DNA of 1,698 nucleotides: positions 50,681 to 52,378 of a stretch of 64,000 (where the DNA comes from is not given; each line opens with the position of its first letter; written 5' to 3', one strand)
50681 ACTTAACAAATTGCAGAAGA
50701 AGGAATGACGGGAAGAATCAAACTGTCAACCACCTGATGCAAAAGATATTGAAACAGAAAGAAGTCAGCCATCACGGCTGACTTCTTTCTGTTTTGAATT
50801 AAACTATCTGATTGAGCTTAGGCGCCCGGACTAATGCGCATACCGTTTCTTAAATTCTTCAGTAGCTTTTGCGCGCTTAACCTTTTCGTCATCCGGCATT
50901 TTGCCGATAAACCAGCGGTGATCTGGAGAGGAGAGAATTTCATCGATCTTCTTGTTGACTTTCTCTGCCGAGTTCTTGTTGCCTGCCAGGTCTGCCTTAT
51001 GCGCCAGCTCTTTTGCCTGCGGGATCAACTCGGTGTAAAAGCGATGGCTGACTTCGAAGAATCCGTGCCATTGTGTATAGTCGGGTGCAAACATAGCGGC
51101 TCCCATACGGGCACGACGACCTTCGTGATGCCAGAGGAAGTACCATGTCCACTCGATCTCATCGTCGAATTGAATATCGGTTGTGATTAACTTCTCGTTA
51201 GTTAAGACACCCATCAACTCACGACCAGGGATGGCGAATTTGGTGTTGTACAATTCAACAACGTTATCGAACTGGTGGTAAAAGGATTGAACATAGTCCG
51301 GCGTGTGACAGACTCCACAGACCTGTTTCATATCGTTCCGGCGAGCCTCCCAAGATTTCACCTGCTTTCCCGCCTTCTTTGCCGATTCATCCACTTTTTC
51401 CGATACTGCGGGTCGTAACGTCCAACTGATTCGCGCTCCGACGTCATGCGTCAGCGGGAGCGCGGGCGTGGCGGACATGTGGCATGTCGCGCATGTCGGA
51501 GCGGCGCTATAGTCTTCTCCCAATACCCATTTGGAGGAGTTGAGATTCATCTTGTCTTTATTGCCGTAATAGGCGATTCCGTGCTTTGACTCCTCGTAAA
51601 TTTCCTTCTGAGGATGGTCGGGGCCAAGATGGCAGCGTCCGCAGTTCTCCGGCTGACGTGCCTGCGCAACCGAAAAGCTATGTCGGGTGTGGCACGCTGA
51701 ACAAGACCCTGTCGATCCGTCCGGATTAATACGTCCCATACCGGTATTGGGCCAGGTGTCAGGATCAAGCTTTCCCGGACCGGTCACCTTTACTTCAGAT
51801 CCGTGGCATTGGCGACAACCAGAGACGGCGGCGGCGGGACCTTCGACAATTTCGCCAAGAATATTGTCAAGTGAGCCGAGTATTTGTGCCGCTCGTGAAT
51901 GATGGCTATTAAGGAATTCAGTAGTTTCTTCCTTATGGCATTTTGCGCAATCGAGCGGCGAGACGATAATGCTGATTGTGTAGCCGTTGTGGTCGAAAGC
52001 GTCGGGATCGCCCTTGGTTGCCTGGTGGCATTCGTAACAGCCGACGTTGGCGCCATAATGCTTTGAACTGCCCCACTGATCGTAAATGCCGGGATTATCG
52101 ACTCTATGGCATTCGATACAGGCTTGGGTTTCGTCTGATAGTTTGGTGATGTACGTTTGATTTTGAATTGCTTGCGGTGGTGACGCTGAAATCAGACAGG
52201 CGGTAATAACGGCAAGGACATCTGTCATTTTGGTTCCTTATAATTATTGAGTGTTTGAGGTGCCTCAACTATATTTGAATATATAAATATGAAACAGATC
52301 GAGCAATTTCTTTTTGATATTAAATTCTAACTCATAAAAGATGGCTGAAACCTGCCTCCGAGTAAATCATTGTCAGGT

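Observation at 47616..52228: Respiratory module: 8-heme membrane cytochrome, NrfC-like and NrfD-like subunits, convergent with an octaheme HAO-like cytochrome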

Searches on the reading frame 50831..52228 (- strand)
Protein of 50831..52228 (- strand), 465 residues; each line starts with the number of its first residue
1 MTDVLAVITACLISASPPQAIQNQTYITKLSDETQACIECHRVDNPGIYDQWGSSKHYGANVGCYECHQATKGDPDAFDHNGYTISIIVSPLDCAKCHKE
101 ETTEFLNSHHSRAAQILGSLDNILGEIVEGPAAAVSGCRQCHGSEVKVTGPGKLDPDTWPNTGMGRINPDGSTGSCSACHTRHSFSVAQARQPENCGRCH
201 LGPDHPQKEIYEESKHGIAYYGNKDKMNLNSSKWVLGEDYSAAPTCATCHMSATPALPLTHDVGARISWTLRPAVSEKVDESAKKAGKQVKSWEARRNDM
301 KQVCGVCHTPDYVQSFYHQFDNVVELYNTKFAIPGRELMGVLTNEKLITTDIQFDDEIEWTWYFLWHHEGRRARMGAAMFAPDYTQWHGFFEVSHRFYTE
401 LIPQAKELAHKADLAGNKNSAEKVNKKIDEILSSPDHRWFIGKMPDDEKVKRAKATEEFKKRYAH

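Call 3: search_protein_families(library=pfam, proteins=[window:50831-52228:-], max_evalue=0.01)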
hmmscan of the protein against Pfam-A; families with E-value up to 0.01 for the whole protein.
window:50831-52228:- (465 aa): 8 families
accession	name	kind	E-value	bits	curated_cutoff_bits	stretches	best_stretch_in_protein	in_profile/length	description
PF13447.11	Multi-haem_cyto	-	1.2e-27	97.3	21.9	1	175-322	97-236/269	Seven times multi-haem cytochrome CxxCH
PF14522.11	Cytochrome_C7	-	1.5e-12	47.6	24.8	2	135-200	13-66/67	Cytochrome c7 and related cytochrome c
PF22113.1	Mtrc-MtrF_II-IV_dom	-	4.8e-11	42.9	30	2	30-186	24-170/176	Outer membrane cytochrome MtrC/MtrF-like, domains II/IV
PF13435.11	Cytochrome_C554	-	5.8e-11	43.6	20.8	1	196-253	2-58/84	Cytochrome c554 and c-prime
PF03264.19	Cytochrom_NNT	-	7.7e-05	22.9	24.1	1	25-71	27-75/174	NapC/NirT cytochrome c family, N-terminal region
PF09699.15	Paired_CXXCH_1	-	0.00011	22.2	20.6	0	173-200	6-36/41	Doubled CXXCH motif (Paired_CXXCH_1)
PF14537.11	Cytochrom_c3_2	-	0.00025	21.9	25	0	92-200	7-78/79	Cytochrome c3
PF02335.20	Cytochrom_C552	-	0.00035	20.1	24.1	0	181-314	75-181/438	Cytochrome c552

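Call 4: search_protein_families(library=ncbifam, proteins=[window:50831-52228:-], max_evalue=0.01)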
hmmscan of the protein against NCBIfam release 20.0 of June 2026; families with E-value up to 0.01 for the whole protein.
window:50831-52228:- (465 aa): 8 families
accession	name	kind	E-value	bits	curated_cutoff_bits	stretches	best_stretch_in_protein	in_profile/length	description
NF052343.1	hydrazine_HDH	equivalog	1.1e-21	76.8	900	1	173-326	222-362/564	hydrazine dehydrogenase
TIGR03508.1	decahem_SO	subfamily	8e-09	35.3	192.2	1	24-111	60-137/258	DmsE family decaheme c-type cytochrome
NF041028.1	decahem_GSU2203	exception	1.7e-06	27.5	325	1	29-110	96-168/317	GSU2203 family decaheme c-type cytochrome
TIGR03507.1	decahem_SO1788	subfamily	0.00017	20.2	209.3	0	171-315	574-667/672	OmcA/MtrC family decaheme c-type cytochrome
NF008659.0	PRK11659.1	equivalog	0.00064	19.5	184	1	7-70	19-84/188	cytochrome c nitrite reductase pentaheme subunit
TIGR03153.1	cytochr_NrfH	equivalog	0.0014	18.7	134.2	1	22-69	16-60/138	cytochrome c nitrite reductase small subunit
NF008339.0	PRK11125.1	equivalog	0.0031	16.2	595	0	49-117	274-344/487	ammonia-forming cytochrome c nitrite reductase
TIGR01904.2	GSu_C4xC__C2xCH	domain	0.0043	16.8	27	0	29-76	16-64/73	CxxxxCH/CxxCH domain c-type cytochrome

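Call 5: search_solved_structures(query=window:50831-52228:-, max_evalue=1, show_alignments=3)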
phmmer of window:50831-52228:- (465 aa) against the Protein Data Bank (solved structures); distinct sequences matched with E-value up to 1: 18.
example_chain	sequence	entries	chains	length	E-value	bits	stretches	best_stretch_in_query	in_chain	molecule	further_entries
4qo5_A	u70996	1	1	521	1.5e-48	169.1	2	61-264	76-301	Hypothetical multiheme protein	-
6h5l_A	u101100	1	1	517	2.9e-18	69.1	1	174-256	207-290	Similar to hydroxylamine oxidoreductase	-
1fgj_A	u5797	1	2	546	3.7e-17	65.5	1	174-321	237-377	HYDROXYLAMINE OXIDOREDUCTASE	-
4fas_A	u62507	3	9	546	1.3e-16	63.7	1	173-321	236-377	Hydroxylamine oxidoreductase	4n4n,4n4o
6m0p_A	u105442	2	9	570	1.6e-16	63.4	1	173-321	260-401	Aerobic hydroxylamine oxidoreductase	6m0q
4n4j_A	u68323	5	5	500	3.5e-15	59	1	175-335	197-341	hydroxylamine oxidoreductase | Similar to hydroxylamine oxidoreductase hao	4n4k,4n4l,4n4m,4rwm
6t5e_A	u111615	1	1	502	3.5e-14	55.7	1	175-332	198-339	Hydroxylamine oxidoreductase-like protein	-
6hif_G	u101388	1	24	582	3.8e-13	52.3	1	175-330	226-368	Hydrazine dehydrogenase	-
2j7a_C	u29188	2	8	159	0.023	16.8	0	173-207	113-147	CYTOCHROME C QUINOL DEHYDROGENASE NRFH | NAPC/NIRT CYTOCHROME C FAMILY PROTEIN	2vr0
2vr0_A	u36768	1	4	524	0.13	14.3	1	46-109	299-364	CYTOCHROME C NITRITE REDUCTASE, CATALYTIC SUBUNIT NFRA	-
2j7a_A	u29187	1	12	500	0.14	14.1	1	46-109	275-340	CYTOCHROME C NITRITE REDUCTASE NRFA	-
3adb_A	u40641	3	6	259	0.33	12.9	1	299-462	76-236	L-seryl-tRNA(Sec) kinase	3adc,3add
3a4l_A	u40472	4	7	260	0.34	12.9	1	299-462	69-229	L-seryl-tRNA(Sec) kinase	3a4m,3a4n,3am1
6qml_A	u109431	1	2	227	0.55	12.2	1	220-280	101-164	Ubiquitin carboxyl-terminal hydrolase isozyme L3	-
1uch_A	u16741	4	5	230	0.56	12.1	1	220-280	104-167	UBIQUITIN C-TERMINAL HYDROLASE UCH-L3 | Ubiquitin Carboxyl-terminal esterase L3 | Ubiquitin carboxyl-terminal hydrolase isozyme L3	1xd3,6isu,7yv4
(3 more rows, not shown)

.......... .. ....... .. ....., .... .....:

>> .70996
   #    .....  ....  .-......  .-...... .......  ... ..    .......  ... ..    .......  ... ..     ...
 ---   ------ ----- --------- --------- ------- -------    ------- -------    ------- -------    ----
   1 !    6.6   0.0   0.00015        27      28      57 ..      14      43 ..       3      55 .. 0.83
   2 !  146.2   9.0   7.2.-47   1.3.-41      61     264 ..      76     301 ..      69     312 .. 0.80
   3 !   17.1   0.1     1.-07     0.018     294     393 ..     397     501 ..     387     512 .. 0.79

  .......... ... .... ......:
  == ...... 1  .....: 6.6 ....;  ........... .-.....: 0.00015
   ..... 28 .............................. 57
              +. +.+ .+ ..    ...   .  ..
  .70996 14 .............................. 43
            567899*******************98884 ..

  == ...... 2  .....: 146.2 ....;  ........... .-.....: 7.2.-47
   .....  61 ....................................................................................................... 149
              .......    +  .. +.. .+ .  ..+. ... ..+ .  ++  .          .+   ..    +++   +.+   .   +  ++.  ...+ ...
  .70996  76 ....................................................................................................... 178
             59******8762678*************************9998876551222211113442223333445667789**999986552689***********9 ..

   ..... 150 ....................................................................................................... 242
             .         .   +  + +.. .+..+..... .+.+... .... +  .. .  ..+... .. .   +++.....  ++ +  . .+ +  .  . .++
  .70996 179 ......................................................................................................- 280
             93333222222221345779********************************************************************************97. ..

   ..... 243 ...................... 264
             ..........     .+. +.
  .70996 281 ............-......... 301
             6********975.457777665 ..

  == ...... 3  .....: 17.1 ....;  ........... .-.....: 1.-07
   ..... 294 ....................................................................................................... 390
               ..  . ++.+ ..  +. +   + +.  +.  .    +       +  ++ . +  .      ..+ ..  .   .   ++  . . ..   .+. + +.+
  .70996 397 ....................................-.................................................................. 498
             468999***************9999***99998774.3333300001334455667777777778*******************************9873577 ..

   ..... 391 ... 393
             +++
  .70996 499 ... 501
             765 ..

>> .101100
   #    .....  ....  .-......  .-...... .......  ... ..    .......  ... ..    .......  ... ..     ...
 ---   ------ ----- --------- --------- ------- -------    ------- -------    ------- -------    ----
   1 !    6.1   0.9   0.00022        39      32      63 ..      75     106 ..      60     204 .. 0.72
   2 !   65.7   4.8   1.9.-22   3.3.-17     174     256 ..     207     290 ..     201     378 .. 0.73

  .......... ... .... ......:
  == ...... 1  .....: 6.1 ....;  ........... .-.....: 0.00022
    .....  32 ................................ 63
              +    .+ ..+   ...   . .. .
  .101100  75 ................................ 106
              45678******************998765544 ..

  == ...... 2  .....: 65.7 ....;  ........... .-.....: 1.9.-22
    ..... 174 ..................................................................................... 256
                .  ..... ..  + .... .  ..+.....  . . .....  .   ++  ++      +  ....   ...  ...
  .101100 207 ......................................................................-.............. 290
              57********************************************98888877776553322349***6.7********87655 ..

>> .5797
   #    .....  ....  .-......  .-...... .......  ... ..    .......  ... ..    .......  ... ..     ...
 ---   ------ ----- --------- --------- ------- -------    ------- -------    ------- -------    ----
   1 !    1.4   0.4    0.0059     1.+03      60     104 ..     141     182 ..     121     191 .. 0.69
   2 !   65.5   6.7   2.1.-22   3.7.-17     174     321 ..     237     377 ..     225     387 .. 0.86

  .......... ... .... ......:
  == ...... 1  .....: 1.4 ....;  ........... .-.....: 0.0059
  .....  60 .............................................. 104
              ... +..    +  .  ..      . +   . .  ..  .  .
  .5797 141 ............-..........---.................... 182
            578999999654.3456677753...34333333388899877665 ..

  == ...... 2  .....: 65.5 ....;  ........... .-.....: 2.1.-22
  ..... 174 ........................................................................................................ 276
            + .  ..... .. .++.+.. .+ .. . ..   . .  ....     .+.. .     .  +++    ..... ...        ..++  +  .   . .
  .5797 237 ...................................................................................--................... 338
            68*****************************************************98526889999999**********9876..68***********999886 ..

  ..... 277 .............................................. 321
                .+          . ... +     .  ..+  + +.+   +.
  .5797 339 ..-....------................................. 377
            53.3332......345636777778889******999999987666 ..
